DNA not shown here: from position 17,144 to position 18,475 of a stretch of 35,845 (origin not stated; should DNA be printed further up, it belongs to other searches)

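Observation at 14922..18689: Self-promoted operon: three tandem PhnP/PqqB-like MBL paralogs + TIM-barrel enzyme + c-di-AMP receptor DarA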

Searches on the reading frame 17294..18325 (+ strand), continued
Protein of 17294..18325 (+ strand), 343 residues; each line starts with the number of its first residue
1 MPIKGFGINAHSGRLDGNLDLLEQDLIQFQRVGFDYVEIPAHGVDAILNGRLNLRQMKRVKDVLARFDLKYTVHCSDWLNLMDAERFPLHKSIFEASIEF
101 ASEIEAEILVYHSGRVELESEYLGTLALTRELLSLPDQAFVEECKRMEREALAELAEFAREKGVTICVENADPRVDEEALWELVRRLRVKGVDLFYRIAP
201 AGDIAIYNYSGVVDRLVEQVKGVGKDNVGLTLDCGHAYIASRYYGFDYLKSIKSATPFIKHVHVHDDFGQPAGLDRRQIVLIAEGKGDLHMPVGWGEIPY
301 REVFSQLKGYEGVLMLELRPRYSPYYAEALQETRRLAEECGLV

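Call 35: search_protein_families(library=ncbifam, proteins=[L001:7177-7875:+, L001:9401-10261:+, L001:10356-11510:+, L001:11613-12641:+, L001:12679-13782:+, L001:14941-15750:+, L001:5064-6413:+, L001:6410-7183:+, L001:4146-5039:+], max_evalue=0.0001)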
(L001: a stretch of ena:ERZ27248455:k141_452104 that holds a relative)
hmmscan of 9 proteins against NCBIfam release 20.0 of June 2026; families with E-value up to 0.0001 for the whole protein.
L001:7177-7875:+ (232 aa): 4 families
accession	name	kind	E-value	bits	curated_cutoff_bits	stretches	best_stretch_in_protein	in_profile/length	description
NF006989.0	PRK09454.1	equivalog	1e-40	139.7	264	1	4-228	13-245/251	glycerophosphodiester phosphodiesterase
NF053857.1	LysphglycPlipDStph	equivalog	3.7e-22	79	450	1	4-76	49-121/305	lysophosphatidylglycerol phospholipase D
NF008354.0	PRK11143.1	equivalog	1.9e-13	50.1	254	1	2-58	32-88/359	glycerophosphodiester phosphodiesterase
NF041304.3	AvrBs2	equivalog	2.4e-08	32.4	1000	1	13-58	284-329/716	type III secretion system effector avirulence protein AvrBs2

L001:9401-10261:+ (286 aa): 16 families
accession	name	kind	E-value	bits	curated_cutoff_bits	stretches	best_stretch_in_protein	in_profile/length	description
TIGR02152.1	D_ribokin_bact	equivalog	2e-17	63.5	299.65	1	191-276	212-297/298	ribokinase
TIGR04382.1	myo_inos_iolC_N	equivalog_domain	1e-13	51.3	300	1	188-276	217-306/309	5-dehydro-2-deoxygluconokinase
NF053626.1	RibKinHalex1628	equivalog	1.4e-13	51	330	1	162-280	172-292/293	ATP-dependent ribose-1-phosphate kinase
TIGR02198.1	rfaE_dom_I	equivalog_domain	3.8e-13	49.3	345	1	189-270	225-306/315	D-glycero-beta-D-manno-heptose-7-phosphate kinase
NF049991.1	TagKinase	equivalog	9.8e-12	44.3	420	1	180-268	215-303/321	tagatose kinase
NF040938.1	KDG_KDGal_kin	equivalog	1.8e-11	43.7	400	1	170-279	196-303/305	bifunctional 2-dehydro-3-deoxygluconokinase/2-dehydro-3-deoxygalactonokinase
NF008353.0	PRK11142.1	equivalog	5.3e-11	42.6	341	1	191-279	215-303/307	ribokinase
NF041332.1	KDG_KDGal_kin_Halo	equivalog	4.7e-10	39.4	440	1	190-279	222-310/320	bifunctional 2-dehydro-3-deoxygluconokinase/2-dehydro-3-deoxygalactonokinase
NF006957.1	PRK09434.1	equivalog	3.4e-09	36.6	450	1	188-257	209-277/302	fructokinase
NF041164.1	NucKinThplmales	equivalog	4.7e-09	35.9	450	1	191-264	202-275/295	nucleoside kinase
TIGR03168.1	1-PFK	subfamily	7e-09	35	216.4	1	189-281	211-301/305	hexose kinase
NF008454.0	PRK11316.1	equivalog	7.4e-08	31.4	521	1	190-273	224-307/475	bifunctional D-glycero-beta-D-manno-heptose-7-phosphate kinase/D-glycero-beta-D-manno-heptose 1-phosphate adenylyltransferase HldE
TIGR03828.1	pfkB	equivalog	1.7e-07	30.6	292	1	188-281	210-301/305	1-phosphofructokinase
NF052444.1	DhDoxglucKinKdgK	equivalog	1.9e-06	27.5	400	1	181-266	210-295/303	2-dehydro-3-deoxygluconokinase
NF041320.1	pfkB_Halo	equivalog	4.8e-06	26.2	400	1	194-281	211-296/302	1-phosphofructokinase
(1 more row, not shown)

L001:10356-11510:+ (384 aa): 24 families
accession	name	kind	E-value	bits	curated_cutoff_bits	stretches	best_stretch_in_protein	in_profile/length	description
NF041097.1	keto_inos_dh_IolM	equivalog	1.8e-176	586.6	450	1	1-383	1-388/389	scyllo-inosose 3-dehydrogenase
TIGR00692.1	tdh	equivalog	1.7e-63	214.7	458.35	1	41-381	12-337/340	L-threonine 3-dehydrogenase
NF003808.0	PRK05396.1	equivalog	2.7e-61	207.4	380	1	40-382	13-338/341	L-threonine 3-dehydrogenase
NF007489.0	PRK10083.1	equivalog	2.4e-47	161.6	376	1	39-375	11-326/339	Zn-dependent oxidoreductase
NF010344.0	PRK13771.1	subfamily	2.5e-39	135.2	349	1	39-383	12-332/334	putative alcohol dehydrogenase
TIGR03989.1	Rxyl_3153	subfamily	5.7e-38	131.1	440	2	39-138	13-105/370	NDMA-dependent alcohol dehydrogenase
NF007642.0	PRK10309.1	equivalog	7.2e-38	130.7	550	1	48-287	20-242/347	galactitol-1-phosphate 5-dehydrogenase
TIGR03451.1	mycoS_dep_FDH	equivalog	1.3e-37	129.5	512.9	1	40-373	14-347/358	S-(hydroxymethyl)mycothiol dehydrogenase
NF007375.0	PRK09880.1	equivalog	4.3e-37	127.7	469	1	52-380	27-339/344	L-idonate 5-dehydrogenase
NF006940.0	PRK09422.1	equivalog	1.6e-34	119.4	344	1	39-321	11-275/338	alcohol dehydrogenase AdhP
TIGR03366.1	HpnZ_proposed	hypoth_equivalog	3.4e-32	111.9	328.1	1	49-317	2-264/315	putative phosphonate catabolism associated alcohol dehydrogenase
NF041172.1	AcrlCoa_red_Thmprot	equivalog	1.6e-31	109.5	500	1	40-383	13-333/334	acryloyl-CoA reductase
TIGR02818.1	adh_III_F_hyde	equivalog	4.7e-31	108.2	543.95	2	40-143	14-110/368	S-(hydroxymethyl)glutathione dehydrogenase/class III alcohol dehydrogenase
TIGR02824.1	quinone_pig3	subfamily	3.9e-26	91.8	296.8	2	148-330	90-263/325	putative NAD(P)H quinone oxidoreductase, PIG3 family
TIGR03201.1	dearomat_had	equivalog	8.9e-24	84.2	338.65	1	43-359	14-324/349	6-hydroxycyclohex-1-ene-1-carbonyl-CoA dehydrogenase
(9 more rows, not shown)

L001:11613-12641:+ (342 aa): 9 families
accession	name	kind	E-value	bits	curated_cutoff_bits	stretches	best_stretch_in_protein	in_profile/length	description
TIGR04380.1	myo_inos_iolG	equivalog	5.8e-142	472.4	355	1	4-333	1-330/330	inositol 2-dehydrogenase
NF052679.1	InsChiInosDhIolG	equivalog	2.9e-42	144.9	540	1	5-328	3-321/343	bifunctional inositol 2-dehydrogenase/D-chiro-inositol 1-dehydrogenase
NF040723.1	UDP-GlcNAcDh_Arch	equivalog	2.6e-38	132.3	450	1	6-326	2-301/302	UDP-N-acetylglucosamine 3-dehydrogenase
NF052479.1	LevoglcsnDh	equivalog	4.7e-28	97.9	650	1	4-194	3-207/386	levoglucosan dehydrogenase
NF041392.1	XylDh_Gfo6_Halo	equivalog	1.3e-19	70.2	350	1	41-256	53-276/350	D-xylose 1-dehydrogenase Gfo6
NF058563.1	BT_2159_fam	equivalog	2.2e-18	66.4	650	1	5-191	1-186/350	disaccharide 3-dehydrogenase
NF008607.0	PRK11579.1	subfamily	9.1e-17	61.1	330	1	1-147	1-144/346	oxidoreductase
NF007574.0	PRK10206.1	equivalog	3.1e-14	52.8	352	1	6-156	4-152/345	oxidoreductase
NF058561.1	BT_2158_fam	equivalog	6e-14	51.5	750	1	2-151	33-180/487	glycoside 3-dehydrogenase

L001:12679-13782:+ (367 aa): 3 families
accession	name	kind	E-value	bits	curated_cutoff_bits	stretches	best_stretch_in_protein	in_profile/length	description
NF041098.2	diketo_inos_hlase_IolN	equivalog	2.5e-100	335.5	245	1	55-361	6-305/307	3-dehydro-scyllo-inosose hydrolase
TIGR04448.1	creatininase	equivalog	1.1e-24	87.5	235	1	67-253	8-197/246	creatininase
TIGR03964.1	mycofact_creat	equivalog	9.1e-19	67.9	172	1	70-249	10-168/228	mycofactocin biosynthesis peptidyl-dipeptidase MftE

L001:14941-15750:+ (269 aa): 10 families
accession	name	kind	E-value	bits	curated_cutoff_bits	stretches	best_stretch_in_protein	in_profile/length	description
NF041099.2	keto_glucon_epim_IolO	equivalog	1.5e-112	375.3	300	1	1-268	1-268/269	5-keto-L-gluconate epimerase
NF051856.1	PsicseEpim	equivalog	3e-38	132.2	300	1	19-246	14-244/287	D-psicose 3-epimerase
TIGR03234.1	OH-pyruv-isom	equivalog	5.7e-29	101.2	353.45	1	22-253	15-246/254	hydroxypyruvate isomerase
NF043033.1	OxoTetrIsom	equivalog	8.5e-20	71.6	325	1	23-250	17-240/251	2-oxo-tetronate isomerase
NF007444.0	PRK09997.1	equivalog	2.6e-19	69.7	465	1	18-253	12-247/258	hydroxypyruvate isomerase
NF007360.0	PRK09856.1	equivalog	2.4e-16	60.1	305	1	24-267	16-270/276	fructoselysine 3-epimerase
TIGR04379.1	myo_inos_iolE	equivalog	1.7e-10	41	290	0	129-214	129-211/290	myo-inosose-2 dehydratase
NF007441.0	PRK09989.1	equivalog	1.1e-08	35.1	412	1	112-249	103-243/258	HPr family phosphocarrier protein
NF042435.1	DhshikDhtase_QuiC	equivalog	1.1e-08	34.1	1200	1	20-248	11-241/635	3-dehydroshikimate dehydratase QuiC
NF009688.0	PRK13209.1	subfamily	1.7e-08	33.8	317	1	78-243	84-250/286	L-ribulose-5-phosphate 3-epimerase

L001:5064-6413:+ (449 aa): 0 families

L001:6410-7183:+ (257 aa): 0 families

L001:4146-5039:+ (297 aa): 0 families

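Call 38: predict_structure(alignment_id=A2)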
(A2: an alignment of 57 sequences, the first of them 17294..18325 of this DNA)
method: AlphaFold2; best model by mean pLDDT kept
length: 343 residues; sequences in the alignment: 57
mean_pLDDT: 91.0   pTM: 0.91
mean pLDDT of the five models: 91.0, 86.4, 86.3, 86.3, 85.9
residues with pLDDT >= 90: 261; 70-90: 46; 50-70: 35; < 50: 1
segments of 3 or more residues with pLDDT < 50: none
pLDDT, mean of each block of 10 residues (from residue 1): 91 96 99 99 97 98 98 96 95 99 98 82 53 72 95 98 98 75 70 66 79 96 98 98 94 97 96 83 93 97 95 97 98 97 92
secondary structure, 60 per line:
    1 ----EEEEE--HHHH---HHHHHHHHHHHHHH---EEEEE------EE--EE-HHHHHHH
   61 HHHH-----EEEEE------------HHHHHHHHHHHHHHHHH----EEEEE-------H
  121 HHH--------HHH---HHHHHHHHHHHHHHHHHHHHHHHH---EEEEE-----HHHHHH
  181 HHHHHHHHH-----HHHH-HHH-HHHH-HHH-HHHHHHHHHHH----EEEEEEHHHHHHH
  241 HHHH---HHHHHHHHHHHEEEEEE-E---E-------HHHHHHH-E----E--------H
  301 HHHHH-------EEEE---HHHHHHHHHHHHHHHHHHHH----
elements in order: E5-9 H12-15 H19-32 E36-40 H54-64 E70-74 H87-103 E108-112 H120-123 H138-161 E165-169 H175-189 H195-198 H204-207 H213-223 E228-233 H234-244 H248-258 E259-264 H278-284 H300-305 E313-316 H320-339

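Call 43: fold_search(model_id=the predicted structure, library=pdb)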
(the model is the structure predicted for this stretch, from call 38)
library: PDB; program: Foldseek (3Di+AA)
matches with E <= 10: 1733; with E <= 0.001: 361
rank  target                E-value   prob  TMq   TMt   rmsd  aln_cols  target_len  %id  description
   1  3wqo_B                1.5e-14  1.00  0.63  0.79   4.8       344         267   23  Crystal structure of D-tagatose 3-epimerase-like protein (released 2014-07-09)
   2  3wqo_A                4.4e-14  1.00  0.66  0.83   4.0       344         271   22  Crystal structure of D-tagatose 3-epimerase-like protein (released 2014-07-09)
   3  8xix                  6.8e-13  1.00  0.63  0.74   4.0       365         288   14  KeDt3e within Co (released 2024-12-25)
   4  7x7w_A                8.9e-13  1.00  0.62  0.72   4.8       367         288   16  The X-ray Crystallographic Structure of D-Psicose 3-epimerase from Clostridia bacterium (released 2022-09-07)
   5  2hk0_A                1.1e-12  1.00  0.61  0.71   6.0       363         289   15  Crystal structure of D-psicose 3-epimerase (DPEase) in the absence of substrate (released 2006-08-29)
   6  8xiv                  2.7e-12  1.00  0.64  0.74   3.9       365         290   14  Production of D-psicose (released 2024-12-25)
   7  3vnk_A                3.1e-12  1.00  0.61  0.71   4.2       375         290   15  Crystal structures of D-Psicose 3-epimerase with D-fructose from Clostridium cellulolyticum H10 (released 2012-08-01)
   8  7cj9_B                3.1e-12  1.00  0.58  0.67   6.1       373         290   14  Crystal structure of N-terminal His-tagged D-allulose 3-epimerase from Methylomonas sp. with additional C-terminal res (released 2021-04-21)
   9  7cj9_E                3.7e-12  1.00  0.59  0.69   5.5       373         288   13  Crystal structure of N-terminal His-tagged D-allulose 3-epimerase from Methylomonas sp. with additional C-terminal res (released 2021-04-21)
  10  3vni_B                3.9e-12  1.00  0.61  0.72   5.7       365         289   15  Crystal structures of D-Psicose 3-epimerase from Clostridium cellulolyticum H10 and its complex with ketohexose sugars (released 2012-08-01)
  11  7ero_C                5.7e-12  1.00  0.63  0.75   4.8       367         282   16  Crystal structure of D-allulose 3-epimerase with D-allulose from Agrobacterium sp. SUL3 (released 2022-05-11)
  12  8yec_E                5.7e-12  1.00  0.58  0.66   6.0       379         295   13  Crystal structure of L-ribulose 3-epimerase in complex with D-allulose (released 2025-02-12)
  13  7cj5_A                6.1e-12  1.00  0.57  0.66   6.3       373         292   14  Crystal structure of homo dimeric D-allulose 3-epimerase from Methylomonas sp. in complex with D-fructose (released 2021-04-28)
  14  8yec_C                6.8e-12  1.00  0.60  0.69   4.9       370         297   14  Crystal structure of L-ribulose 3-epimerase in complex with D-allulose (released 2025-02-12)
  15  9koj_A                8.4e-12  1.00  0.63  0.76   4.7       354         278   16  Crystal structure of the isomerase Art22 (released 2025-07-30)
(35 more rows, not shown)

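Call 44: search_solved_structures(query=A2, max_evalue=0.1, show_alignments=0)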
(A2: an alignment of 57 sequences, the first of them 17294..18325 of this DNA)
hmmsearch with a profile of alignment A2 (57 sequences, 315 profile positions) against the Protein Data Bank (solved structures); distinct sequences matched with E-value up to 0.1: 31.
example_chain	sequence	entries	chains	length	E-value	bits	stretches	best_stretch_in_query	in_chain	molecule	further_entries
3wqo_A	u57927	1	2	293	6.2e-24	88.2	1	22-310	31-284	Uncharacterized protein MJ1311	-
1i60_A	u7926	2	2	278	1.6e-07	34.2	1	133-208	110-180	IOLI PROTEIN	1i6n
3vnk_A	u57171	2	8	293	9.3e-07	31.7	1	137-233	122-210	Xylose isomerase domain protein TIM barrel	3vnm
3vni_A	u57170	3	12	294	9.4e-07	31.7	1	137-233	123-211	Xylose isomerase domain protein TIM barrel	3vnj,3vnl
7e9w_A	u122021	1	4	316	1.2e-06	31.4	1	137-233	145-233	D-psicose 3-epimerase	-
2hk0_A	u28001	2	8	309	1.8e-06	30.8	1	145-233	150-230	D-PSICOSE 3-EPIMERASE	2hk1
5zhz_A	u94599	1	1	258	3.1e-06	30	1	64-131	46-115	Probable endonuclease 4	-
8xix_A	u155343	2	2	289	2.2e-05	27.2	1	138-212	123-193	D-tagatose 3-epimerase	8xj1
8xiv_A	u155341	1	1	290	2.3e-05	27.1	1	138-212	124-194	D-tagatose 3-epimerase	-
7x7w_A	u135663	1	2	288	8.7e-05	25.2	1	145-232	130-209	D-PSICOSE 3-EPIMERASE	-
8edd_A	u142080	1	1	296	0.00026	23.7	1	57-217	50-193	Probable endonuclease 4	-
8axy_A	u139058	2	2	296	0.00026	23.7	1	57-217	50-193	Probable endonuclease 4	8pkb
3tva_A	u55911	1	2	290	0.00041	23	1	180-261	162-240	Xylose isomerase domain protein TIM barrel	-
3dx5_A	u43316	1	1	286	0.00082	22.1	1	148-287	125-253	uncharacterized protein AsbF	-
7erm_A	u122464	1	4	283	0.0043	19.7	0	145-233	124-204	D-tagatose 3-epimerase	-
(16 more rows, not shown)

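Call 68: search_solved_structures(query=L001:9401-10261:+, max_evalue=0.001, show_alignments=0)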
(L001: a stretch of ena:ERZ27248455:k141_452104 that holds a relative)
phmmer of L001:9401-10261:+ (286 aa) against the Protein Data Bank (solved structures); distinct sequences matched with E-value up to 0.001: 42.
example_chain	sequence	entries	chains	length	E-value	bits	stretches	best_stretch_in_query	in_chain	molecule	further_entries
5ysp_A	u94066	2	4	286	1.7e-12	50.3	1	14-273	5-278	TM0415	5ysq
1vk4_A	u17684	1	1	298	1.7e-12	50.2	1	13-273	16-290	PfkB Carbohydrate kinase TM0415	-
3b1r_A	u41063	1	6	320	3.6e-12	49.2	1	187-279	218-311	Ribokinase, putative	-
3b1n_A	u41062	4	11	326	3.8e-12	49.1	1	187-279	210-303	Ribokinase, putative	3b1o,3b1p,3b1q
1vm7_A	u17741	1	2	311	9.9e-12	47.8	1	192-278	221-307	ribokinase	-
7e4l_A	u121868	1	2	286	3.5e-11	46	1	14-273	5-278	PfkB domain-containing protein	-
2c49_A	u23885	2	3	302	4.2e-11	45.7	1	184-280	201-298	SUGAR KINASE MJ0406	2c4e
7ag6_A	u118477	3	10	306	3e-10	42.9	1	194-277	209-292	Sulfofructose kinase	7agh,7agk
3iq0_A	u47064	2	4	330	8.9e-10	41.3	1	190-268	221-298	putative Ribokinase II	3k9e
3kd6_A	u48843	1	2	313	1.1e-09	41.1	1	103-266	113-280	Carbohydrate kinase, PfkB family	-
6znx_A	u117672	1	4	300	3.6e-09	39.4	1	184-276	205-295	Ribokinase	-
8cqx_A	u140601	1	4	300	3.7e-09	39.3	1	184-276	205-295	Ribokinase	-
3ry7_A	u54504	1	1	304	2.2e-08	36.8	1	190-276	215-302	Ribokinase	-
3ewm_A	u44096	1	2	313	9.5e-08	34.7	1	161-276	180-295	Uncharacterized sugar kinase PH1459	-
3gbu_A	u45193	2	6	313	1.8e-07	33.8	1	161-276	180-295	Uncharacterized sugar kinase PH1459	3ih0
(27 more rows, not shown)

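Call 84: search_protein_families(library=padloc, proteins=[window:17294-18325:+], max_evalue=0.001)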
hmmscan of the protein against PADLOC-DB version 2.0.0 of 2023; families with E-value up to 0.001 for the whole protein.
window:17294-18325:+ (343 aa): 0 families
